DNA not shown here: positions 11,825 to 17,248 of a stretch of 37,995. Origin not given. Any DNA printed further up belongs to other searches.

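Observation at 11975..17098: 1707-aa ORF (13.5 percent of the genome) between portal and scaffold, with no recognisable domain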

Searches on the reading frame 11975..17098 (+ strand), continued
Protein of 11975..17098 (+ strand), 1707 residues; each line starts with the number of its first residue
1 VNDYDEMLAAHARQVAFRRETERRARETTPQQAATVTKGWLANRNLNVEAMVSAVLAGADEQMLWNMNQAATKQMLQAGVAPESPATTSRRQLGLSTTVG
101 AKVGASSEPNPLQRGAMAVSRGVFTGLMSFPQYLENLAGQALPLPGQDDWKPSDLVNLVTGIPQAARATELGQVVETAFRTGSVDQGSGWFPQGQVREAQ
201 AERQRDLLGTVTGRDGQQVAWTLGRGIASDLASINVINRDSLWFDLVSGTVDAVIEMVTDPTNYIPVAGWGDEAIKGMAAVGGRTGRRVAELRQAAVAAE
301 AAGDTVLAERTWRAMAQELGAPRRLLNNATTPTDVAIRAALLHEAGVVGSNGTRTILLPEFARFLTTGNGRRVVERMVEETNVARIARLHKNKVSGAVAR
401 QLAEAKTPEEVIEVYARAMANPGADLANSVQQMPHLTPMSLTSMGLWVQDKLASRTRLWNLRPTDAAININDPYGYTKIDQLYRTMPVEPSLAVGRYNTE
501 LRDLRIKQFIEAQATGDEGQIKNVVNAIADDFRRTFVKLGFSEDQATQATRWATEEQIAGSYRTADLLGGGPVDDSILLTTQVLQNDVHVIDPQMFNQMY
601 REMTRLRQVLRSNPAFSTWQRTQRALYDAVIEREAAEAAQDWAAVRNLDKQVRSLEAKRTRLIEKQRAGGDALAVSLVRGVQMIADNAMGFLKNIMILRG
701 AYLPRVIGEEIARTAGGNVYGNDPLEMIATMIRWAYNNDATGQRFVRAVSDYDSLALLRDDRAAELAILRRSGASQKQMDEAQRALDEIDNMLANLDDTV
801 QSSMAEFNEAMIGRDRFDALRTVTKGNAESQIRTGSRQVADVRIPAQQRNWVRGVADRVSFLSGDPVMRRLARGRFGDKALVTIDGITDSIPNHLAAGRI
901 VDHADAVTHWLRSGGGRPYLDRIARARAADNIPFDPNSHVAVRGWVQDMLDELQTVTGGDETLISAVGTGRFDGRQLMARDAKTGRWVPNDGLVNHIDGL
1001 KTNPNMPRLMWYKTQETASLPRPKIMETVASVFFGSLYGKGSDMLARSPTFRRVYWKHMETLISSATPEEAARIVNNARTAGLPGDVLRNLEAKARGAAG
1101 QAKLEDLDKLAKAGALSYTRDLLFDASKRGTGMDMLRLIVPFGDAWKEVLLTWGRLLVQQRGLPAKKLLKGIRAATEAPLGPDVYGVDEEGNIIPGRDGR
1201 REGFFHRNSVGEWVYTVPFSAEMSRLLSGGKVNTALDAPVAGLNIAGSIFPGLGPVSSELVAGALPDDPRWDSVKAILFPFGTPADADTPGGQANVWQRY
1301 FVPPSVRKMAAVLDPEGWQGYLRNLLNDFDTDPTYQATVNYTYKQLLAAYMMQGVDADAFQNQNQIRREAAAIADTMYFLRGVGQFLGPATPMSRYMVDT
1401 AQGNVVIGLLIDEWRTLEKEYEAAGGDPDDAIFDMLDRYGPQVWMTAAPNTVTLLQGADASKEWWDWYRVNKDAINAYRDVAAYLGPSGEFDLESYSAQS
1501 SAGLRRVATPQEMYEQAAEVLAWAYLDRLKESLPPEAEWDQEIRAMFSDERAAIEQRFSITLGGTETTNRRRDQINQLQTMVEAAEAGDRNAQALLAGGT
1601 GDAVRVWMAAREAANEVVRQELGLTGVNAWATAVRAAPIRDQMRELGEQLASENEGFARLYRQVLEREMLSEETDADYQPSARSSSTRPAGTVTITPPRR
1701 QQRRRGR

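Call 71: search_dna_similar(query=P0005, collection=phages, mode=protein, max_rows=40, rows=spread, max_evalue=0.001)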
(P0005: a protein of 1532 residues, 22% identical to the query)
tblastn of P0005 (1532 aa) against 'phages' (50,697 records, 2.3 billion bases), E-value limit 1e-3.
Records with a match: 29; places in all: 29; records where one place covers at least 80% of the query: 16.
Best place of each record, by identity: <60% 29.
By first word of the organism name: Streptomyces 29.
By host as written in the record: Streptomyces griseus ATCC 10137 10; Streptomyces scabiei RL-34 7; Streptomyces viridochromogenes DSM40736 4; Streptomyces lividans JI 1326 4; Streptomyces lividans HXY6 2; Streptomyces albidoflavus 1; Streptomyces mirabilis NRRL B-2400 1.
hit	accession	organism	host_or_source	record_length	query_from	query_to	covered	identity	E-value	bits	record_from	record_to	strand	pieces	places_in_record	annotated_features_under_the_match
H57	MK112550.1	Streptomyces phage Olicious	Streptomyces griseus ATCC 10137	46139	98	1524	93%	23.0%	4e-70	268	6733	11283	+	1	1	9: hypothetical protein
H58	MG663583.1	Streptomyces phage Percastrophe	Streptomyces griseus ATCC 10137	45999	98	1524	93%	23.0%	6e-70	267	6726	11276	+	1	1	hypothetical protein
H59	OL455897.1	Streptomyces phage Treat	Streptomyces griseus ATCC 10137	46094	98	1524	93%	23.0%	6e-70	267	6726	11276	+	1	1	9: hypothetical protein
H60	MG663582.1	Streptomyces phage HaugeAnator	Streptomyces griseus ATCC 10137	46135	98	1524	93%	23.0%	6e-70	267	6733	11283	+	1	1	hypothetical protein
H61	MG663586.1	Streptomyces phage ZooBear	Streptomyces griseus ATCC 10137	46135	98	1524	93%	23.0%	6e-70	267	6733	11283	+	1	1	hypothetical protein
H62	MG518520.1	Streptomyces phage Immanuel3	Streptomyces griseus ATCC 10137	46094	98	1524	93%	23.0%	7e-70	267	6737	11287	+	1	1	hypothetical protein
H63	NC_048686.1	Streptomyces phage Immanuel3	Streptomyces griseus ATCC 10137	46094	98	1524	93%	23.0%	7e-70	267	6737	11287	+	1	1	hypothetical protein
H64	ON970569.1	Streptomyces phage JPandJE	Streptomyces griseus ATCC 10137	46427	98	1524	93%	23.0%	1e-69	266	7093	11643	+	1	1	10: hypothetical protein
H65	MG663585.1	Streptomyces phage ToriToki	Streptomyces griseus ATCC 10137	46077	98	1524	93%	23.0%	2e-69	266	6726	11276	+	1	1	hypothetical protein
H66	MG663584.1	Streptomyces phage Romero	Streptomyces griseus ATCC 10137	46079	98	1524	93%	23.0%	2e-69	265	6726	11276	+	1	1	hypothetical protein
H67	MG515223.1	Streptomyces phage WRightOn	Streptomyces viridochromogenes DSM40736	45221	148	1524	90%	23.4%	7e-67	257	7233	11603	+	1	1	hypothetical protein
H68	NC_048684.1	Streptomyces phage WRightOn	Streptomyces viridochromogenes DSM40736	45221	148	1524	90%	23.4%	7e-67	257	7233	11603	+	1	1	hypothetical protein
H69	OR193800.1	Streptomyces phage Kumquat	Streptomyces lividans JI 1326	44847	148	1524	90%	23.3%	2e-66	256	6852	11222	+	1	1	9: hypothetical protein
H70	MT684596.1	Streptomyces phage Zeigle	Streptomyces viridochromogenes DSM40736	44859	148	1524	90%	23.3%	2e-66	256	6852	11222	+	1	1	9: hypothetical protein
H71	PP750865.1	Streptomyces phage Abafar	Streptomyces albidoflavus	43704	148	1524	90%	23.3%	7e-66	254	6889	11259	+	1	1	hypothetical protein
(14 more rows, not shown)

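Call 74: find_encoding_contigs(protein=P0005, flank=10000, max_places=2)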
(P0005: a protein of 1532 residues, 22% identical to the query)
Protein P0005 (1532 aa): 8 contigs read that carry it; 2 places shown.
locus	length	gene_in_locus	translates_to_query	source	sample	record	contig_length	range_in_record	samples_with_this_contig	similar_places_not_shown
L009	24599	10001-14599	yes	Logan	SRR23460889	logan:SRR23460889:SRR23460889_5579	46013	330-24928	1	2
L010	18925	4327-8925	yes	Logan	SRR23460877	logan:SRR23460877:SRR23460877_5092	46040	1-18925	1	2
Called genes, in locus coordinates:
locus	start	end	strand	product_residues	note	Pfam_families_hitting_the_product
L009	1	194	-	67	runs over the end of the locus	-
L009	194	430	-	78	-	-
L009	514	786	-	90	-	-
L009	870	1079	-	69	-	-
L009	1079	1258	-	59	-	-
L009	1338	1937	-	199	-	-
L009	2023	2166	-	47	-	-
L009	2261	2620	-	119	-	-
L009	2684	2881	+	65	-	-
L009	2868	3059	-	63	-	-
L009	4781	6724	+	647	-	PF17289:Terminase_6C (weak)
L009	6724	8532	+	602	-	-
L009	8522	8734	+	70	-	-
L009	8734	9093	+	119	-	-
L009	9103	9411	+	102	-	-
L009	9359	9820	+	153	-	-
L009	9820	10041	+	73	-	-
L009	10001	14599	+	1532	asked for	-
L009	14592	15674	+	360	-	-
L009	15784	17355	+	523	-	PF00877:NLPC_P60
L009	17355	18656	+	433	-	PF01464:SLT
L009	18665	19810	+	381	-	PF01476:LysM (weak)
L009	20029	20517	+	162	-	-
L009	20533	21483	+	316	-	PF13252:Phage_capsid_3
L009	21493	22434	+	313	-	-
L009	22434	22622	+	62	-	-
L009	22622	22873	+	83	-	-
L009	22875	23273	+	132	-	-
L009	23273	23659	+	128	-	-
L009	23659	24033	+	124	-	-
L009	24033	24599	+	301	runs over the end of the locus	-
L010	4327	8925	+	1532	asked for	-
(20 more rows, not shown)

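Call 81: search_protein_families(library=ncbifam, proteins=[window:11975-17095:+, P0005], max_evalue=0.01)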
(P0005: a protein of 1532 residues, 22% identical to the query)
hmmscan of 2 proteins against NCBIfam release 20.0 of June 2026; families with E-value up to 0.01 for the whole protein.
window:11975-17095:+ (1707 aa): 0 families

P0005 (1532 aa): 0 families

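Call 82: search_protein_families(library=padloc, proteins=[window:11975-17095:+, P0005], max_evalue=0.01)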
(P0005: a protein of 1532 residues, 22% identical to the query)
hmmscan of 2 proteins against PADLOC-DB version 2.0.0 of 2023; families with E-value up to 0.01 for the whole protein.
window:11975-17095:+ (1707 aa): 0 families

P0005 (1532 aa): 0 families

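Call 100: find_related_loci(query=window:11975-17095:+, collection=genome_contigs, flank=10000)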
Query window:11975-17095:+ (1707 aa) in genome_contigs; peptide patterns used: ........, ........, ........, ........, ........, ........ (x = any residue, [..] = any of these).
2 stretches matched a pattern, but none encodes a relative of the query by tblastn (E <= 1e-3).

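Call 102: find_related_loci(query=A6, collection=genome_contigs, flank=10000)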
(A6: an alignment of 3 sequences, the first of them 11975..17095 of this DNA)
Query A6 (1707 aa) in genome_contigs; peptide patterns used: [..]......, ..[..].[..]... (x = any residue, [..] = any of these).
27 stretches matched a pattern, but none encodes a relative of the query by tblastn (E <= 1e-3).
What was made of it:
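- Tried and rejected: Two scans of 185,579 species genomes for prophage copies found no relative (calls 100, 102).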

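Call 103: find_related_loci(query=A6, collection=viral_contigs, flank=10000)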
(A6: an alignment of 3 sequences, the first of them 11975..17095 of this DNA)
Query A6 (1707 aa) in viral_contigs; peptide patterns used: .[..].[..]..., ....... (x = any residue, [..] = any of these).
49 stretches matched a pattern; 2 encode a relative of the query (tblastn E <= 1e-3); 2 distinct loci.
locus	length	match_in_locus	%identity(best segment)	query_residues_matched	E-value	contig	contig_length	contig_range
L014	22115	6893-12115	33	1-1699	0e+0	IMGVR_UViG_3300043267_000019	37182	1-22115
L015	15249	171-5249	33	8-1672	0e+0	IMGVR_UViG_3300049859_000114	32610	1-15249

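Call 114: search_protein_families(library=pfam, proteins=[L009:15784-17352:+, L009:17355-18653:+, L009:18665-19807:+], max_evalue=0.001)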
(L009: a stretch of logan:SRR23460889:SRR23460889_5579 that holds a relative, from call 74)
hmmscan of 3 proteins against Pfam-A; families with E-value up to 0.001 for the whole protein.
L009:15784-17352:+ (523 aa): 1 family
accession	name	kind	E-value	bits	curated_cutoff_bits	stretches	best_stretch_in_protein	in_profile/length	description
PF00877.26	NLPC_P60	-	1.3e-22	80.2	23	1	18-107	1-87/105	NlpC/P60 family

L009:17355-18653:+ (433 aa): 1 family
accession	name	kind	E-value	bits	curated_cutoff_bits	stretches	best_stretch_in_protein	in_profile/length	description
PF01464.25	SLT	-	3.6e-09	36.6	21.3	1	12-99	3-96/117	Transglycosylase SLT domain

L009:18665-19807:+ (381 aa): 1 family
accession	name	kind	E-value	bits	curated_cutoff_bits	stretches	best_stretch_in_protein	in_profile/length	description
PF01476.26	LysM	-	1.3e-07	31.9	20.9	1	33-62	1-29/43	LysM domain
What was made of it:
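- The w_324-family partner carries LysM in L009 (call 114).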

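Call 115: search_protein_families(library=pfam, proteins=[P0154], max_evalue=0.01)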
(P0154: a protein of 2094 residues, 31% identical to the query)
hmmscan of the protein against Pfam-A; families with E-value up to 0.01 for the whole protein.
P0154 (2094 aa): 0 families
